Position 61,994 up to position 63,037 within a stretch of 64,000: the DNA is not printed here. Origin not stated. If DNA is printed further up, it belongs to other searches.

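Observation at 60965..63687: Three-gene operon: DUF6884 protein, GIY-YIG-like nuclease, and YaaA/DUF6884-like protein fused to a RelE-fold domain; candidate undescribed conflict/defence system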

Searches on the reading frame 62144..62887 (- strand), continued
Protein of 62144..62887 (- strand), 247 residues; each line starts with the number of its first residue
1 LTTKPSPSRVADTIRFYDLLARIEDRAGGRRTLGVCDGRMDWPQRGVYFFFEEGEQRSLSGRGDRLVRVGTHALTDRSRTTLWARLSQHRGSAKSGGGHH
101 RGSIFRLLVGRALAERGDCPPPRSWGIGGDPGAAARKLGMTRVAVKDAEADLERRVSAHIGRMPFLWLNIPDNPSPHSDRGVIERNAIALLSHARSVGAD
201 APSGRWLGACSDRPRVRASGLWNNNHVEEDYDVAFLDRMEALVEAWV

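Call 59: search_protein_families(library=pfam, alignment_id=A3, max_evalue=0.001)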
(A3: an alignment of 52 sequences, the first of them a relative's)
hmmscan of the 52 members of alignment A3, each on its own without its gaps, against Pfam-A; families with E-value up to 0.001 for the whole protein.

A. member 1, P0375 (337 aa): 1 family
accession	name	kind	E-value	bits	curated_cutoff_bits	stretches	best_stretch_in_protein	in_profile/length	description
PF21818.3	DUF6884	-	4.1e-12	46.8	30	1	2-70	62-134/135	Family of unknown function (DUF6884)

B. families by the number of members that match (of 52 scanned): 9 families
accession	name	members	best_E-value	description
PF21818.3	DUF6884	29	2.4e-48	Family of unknown function (DUF6884)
PF24698.1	DUF7662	7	1.3e-16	Domain of unknown function (DUF7662)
PF03883.20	H2O2_YaaD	4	3.6e-10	Peroxide stress protein YaaA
PF02739.22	5_3_exonuc_N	1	3.3e-44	5'-3' exonuclease, N-terminal resolvase-like domain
PF01367.25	5_3_exonuc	1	1.1e-18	5'-3' exonuclease, C-terminal SAM fold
PF01225.30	Mur_ligase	1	5.9e-17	Mur ligase family, catalytic domain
PF02875.26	Mur_ligase_C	1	3.8e-11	Mur ligase, glutamate ligase domain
PF08245.18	Mur_ligase_M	1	1.8e-09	Mur ligase middle domain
PF05066.19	HARE-HTH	1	0.00098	HB1, ASXL, restriction endonuclease HTH domain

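Call 62: search_protein_families(library=phrogs, proteins=[window:62144-62887:-], max_evalue=0.1)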
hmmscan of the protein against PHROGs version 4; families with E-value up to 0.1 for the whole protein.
window:62144-62887:- (247 aa): 0 families

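Call 66: fold_search(model_id=the predicted structure, library=viral)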
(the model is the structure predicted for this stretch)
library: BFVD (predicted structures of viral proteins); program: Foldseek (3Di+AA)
matches with E <= 10: 182; with E <= 0.001: 0
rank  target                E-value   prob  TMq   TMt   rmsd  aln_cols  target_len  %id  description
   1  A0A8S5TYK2            1.3e+00  0.30  0.13  0.20   6.9        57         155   24  Uncharacterized protein [Siphoviridae sp. ctDsE1]
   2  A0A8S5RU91            1.7e+00  0.02  0.12  0.18  13.3       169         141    9  (no name in the UniProt tables at hand)
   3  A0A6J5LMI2            1.8e+00  0.13  0.12  0.15   9.3        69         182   30  Uncharacterized protein [uncultured Caudovirales phage]
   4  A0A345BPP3            1.8e+00  0.07  0.10  0.19  13.1        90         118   16  (no name in the UniProt tables at hand)
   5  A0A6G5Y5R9            2.0e+00  0.15  0.09  0.18   9.4        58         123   22  (no name in the UniProt tables at hand)
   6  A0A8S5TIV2            2.1e+00  0.03  0.14  0.20  19.1       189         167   10  Uncharacterized protein [Myoviridae sp. ct9dX1]
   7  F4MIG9                2.3e+00  0.16  0.13  0.22   9.6        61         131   23  Gp24 [Propionibacterium phage PAD20]
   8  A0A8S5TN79            2.4e+00  0.18  0.14  0.20   6.6        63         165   17  RNA polymerase sigma factor 70 region 4 type 2 domain-containing protein [Siphoviridae sp. ctFH16]
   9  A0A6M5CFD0            2.4e+00  0.01  0.11  0.16  19.6       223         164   10  (no name in the UniProt tables at hand)
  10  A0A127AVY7            2.5e+00  0.02  0.12  0.10  20.5       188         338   11  Uncharacterized protein [Bacillus phage SP-15]
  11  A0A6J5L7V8            2.7e+00  0.09  0.14  0.30   8.4        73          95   22  Uncharacterized protein [uncultured Caudovirales phage]
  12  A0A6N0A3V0            2.7e+00  0.02  0.12  0.17  17.5       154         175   10  (no name in the UniProt tables at hand)
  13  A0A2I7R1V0            2.8e+00  0.23  0.10  0.38   8.2        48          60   17  (no name in the UniProt tables at hand)
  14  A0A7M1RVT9            2.8e+00  0.03  0.12  0.19  16.4       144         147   10  Uncharacterized protein [uncultured phage cr118_1]
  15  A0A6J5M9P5            3.0e+00  0.20  0.11  0.14  10.2        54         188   24  Uncharacterized protein [uncultured Caudovirales phage]
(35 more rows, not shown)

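Call 84: search_dna_similar(query=window:62144-62887:-, collection=plasmids, mode=protein, max_rows=15)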
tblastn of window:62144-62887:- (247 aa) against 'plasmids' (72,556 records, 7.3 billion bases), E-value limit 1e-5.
Records with a match: 10; places in all: 10; records where one place covers at least 80% of the query: 8.
Best place of each record, by identity: <60% 10.
By first word of the organism name: Haloarcula 6; Deinococcus 1; Halorientalis 1; Salinibaculum 1; Halorussus 1.
By predicted mobility (MOB-suite, as given by PLSDB): non-mobilizable 10.
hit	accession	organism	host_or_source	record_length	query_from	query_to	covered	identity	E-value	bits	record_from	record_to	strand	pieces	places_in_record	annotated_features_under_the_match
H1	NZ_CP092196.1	Deinococcus sp. KNUC1210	Setaria viridis,cell ...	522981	8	241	95%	51.5%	5e-52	230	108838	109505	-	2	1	hypothetical protein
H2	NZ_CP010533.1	Haloarcula sp. CBA1115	monoisolate,Solar salt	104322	15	245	94%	42.9%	2e-44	166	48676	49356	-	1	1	hypothetical protein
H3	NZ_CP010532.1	Haloarcula sp. CBA1115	monoisolate,Solar salt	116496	15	245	94%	42.9%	7e-44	164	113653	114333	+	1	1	hypothetical protein | HNH endonuclease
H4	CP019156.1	Haloarcula taiwanensis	single cell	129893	15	245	94%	42.0%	4e-43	162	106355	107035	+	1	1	hypothetical protein | HNH endonuclease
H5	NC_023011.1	Haloarcula hispanica N601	-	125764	15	243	93%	42.4%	8e-43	161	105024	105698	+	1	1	hypothetical protein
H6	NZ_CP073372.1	Haloarcula sinaiiensis ATCC 33800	cell culture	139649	15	243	93%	42.4%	8e-42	158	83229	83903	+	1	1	hypothetical protein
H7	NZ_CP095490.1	Halorientalis marina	cell culture,salt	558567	15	237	90%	43.3%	5e-42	159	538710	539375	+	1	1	hypothetical protein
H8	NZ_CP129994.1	Salinibaculum sp. KK48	cell culture,sediment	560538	16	243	92%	38.8%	1e-37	146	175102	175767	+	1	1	hypothetical protein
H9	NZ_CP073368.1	Haloarcula sinaiiensis ATCC 33800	cell culture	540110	15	94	32%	44.4%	3e-11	70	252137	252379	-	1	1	none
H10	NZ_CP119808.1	Halorussus lipolyticus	cell culture,coastal saline-alkali land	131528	178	245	28%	45.6%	4e-7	58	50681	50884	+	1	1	none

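Call 86: get_annotated_region(hit=H1, flank=5000)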
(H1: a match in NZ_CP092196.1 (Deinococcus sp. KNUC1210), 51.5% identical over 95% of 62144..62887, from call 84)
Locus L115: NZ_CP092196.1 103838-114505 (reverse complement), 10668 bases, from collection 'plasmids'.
description: Deinococcus sp. KNUC1210 plasmid unnamed9, complete sequence
organism: Deinococcus sp. KNUC1210 (NCBI taxid 2917691)
taxonomy: Bacteria; Deinococcota; Deinococci; Deinococcales; Deinococcaceae; Deinococcus; Deinococcus sp. KNUC1210
host: -; source: Setaria viridis,cell culture,rhizospheric soil; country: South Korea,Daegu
typing (MOB-suite, as given by PLSDB): non-mobilizable
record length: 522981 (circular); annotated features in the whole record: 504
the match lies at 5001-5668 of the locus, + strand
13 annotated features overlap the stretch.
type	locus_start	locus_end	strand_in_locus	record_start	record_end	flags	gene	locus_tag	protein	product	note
CDS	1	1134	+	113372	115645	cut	-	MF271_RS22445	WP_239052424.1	hypothetical protein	-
CDS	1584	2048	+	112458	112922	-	-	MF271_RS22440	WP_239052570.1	hypothetical protein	-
CDS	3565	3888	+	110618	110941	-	-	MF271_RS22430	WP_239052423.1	hypothetical protein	-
CDS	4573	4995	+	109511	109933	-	-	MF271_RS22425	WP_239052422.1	DUF6884 domain-containing protein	-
CDS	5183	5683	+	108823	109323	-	-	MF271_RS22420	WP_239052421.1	hypothetical protein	-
CDS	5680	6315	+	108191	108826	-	-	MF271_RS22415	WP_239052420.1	hypothetical protein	-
CDS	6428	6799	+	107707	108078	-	-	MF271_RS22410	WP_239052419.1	hypothetical protein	-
CDS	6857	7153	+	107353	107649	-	-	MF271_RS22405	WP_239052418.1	hypothetical protein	-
CDS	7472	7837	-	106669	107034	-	-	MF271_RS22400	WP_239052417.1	MerR family transcriptional regulator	-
CDS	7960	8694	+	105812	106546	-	-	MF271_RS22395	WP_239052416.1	SDR family oxidoreductase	-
CDS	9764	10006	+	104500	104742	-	-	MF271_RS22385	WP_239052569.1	hypothetical protein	-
CDS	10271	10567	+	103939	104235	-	-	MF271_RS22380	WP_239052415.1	hypothetical protein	-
CDS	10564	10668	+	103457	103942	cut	-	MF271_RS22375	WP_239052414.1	hypothetical protein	-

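Call 87: get_annotated_region(hit=H3, flank=5000)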
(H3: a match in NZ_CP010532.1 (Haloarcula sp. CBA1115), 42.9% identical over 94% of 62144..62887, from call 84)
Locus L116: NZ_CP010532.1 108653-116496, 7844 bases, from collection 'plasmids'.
description: Haloarcula sp. CBA1115 plasmid unnamed3, complete sequence
organism: Haloarcula sp. CBA1115 (NCBI taxid 1592728)
taxonomy: Archaea; Euryarchaeota; Halobacteria; Halobacteriales; Haloarculaceae; Haloarcula; Haloarcula sp. CBA1115
host: -; source: monoisolate,Solar salt; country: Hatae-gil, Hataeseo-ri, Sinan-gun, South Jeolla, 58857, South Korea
typing (MOB-suite, as given by PLSDB): non-mobilizable; mating-pair formation MPF_T
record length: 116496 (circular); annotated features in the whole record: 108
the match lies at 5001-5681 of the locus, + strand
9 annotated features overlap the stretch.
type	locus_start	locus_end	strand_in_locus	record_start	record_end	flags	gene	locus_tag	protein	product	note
CDS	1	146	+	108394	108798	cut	-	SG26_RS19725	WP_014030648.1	transcriptional regulator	-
CDS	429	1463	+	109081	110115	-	-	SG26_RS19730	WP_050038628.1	hypothetical protein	-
CDS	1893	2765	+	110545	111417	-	-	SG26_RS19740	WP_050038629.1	DNA polymerase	-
CDS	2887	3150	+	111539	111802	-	-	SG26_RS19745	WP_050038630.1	hypothetical protein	-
CDS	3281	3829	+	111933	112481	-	-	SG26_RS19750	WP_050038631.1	hypothetical protein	-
CDS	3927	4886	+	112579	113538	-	-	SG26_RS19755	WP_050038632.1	ArdC-like ssDNA-binding domain-containing protein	-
CDS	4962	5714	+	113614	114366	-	-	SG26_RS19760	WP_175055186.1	hypothetical protein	-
CDS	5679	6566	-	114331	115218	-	-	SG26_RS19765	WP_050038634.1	HNH endonuclease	-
CDS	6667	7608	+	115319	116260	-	-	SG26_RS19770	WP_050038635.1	DUF6610 family protein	-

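Call 104: find_related_loci(query=A2, collection=viral_contigs, flank=6000)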
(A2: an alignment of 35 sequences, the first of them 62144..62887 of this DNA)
Query A2 (247 aa) in viral_contigs; peptide patterns used: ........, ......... (x = any residue, [..] = any of these).
26 stretches matched a pattern; 8 encode a relative of the query (tblastn E <= 1e-3); 8 distinct loci.
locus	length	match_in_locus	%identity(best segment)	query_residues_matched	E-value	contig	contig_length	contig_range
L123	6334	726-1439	54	6-243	9e-77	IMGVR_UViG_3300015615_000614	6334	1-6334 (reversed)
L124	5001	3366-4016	56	16-243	8e-75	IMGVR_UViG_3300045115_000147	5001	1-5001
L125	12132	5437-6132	53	2-243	6e-71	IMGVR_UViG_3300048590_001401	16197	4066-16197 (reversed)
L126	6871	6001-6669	53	9-244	8e-66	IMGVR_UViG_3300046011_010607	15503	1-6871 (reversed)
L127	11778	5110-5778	52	9-244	2e-62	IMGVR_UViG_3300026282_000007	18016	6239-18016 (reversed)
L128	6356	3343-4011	49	9-244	6e-60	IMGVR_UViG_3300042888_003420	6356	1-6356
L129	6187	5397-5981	52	39-243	2e-58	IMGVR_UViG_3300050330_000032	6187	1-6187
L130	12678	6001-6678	44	9-243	2e-44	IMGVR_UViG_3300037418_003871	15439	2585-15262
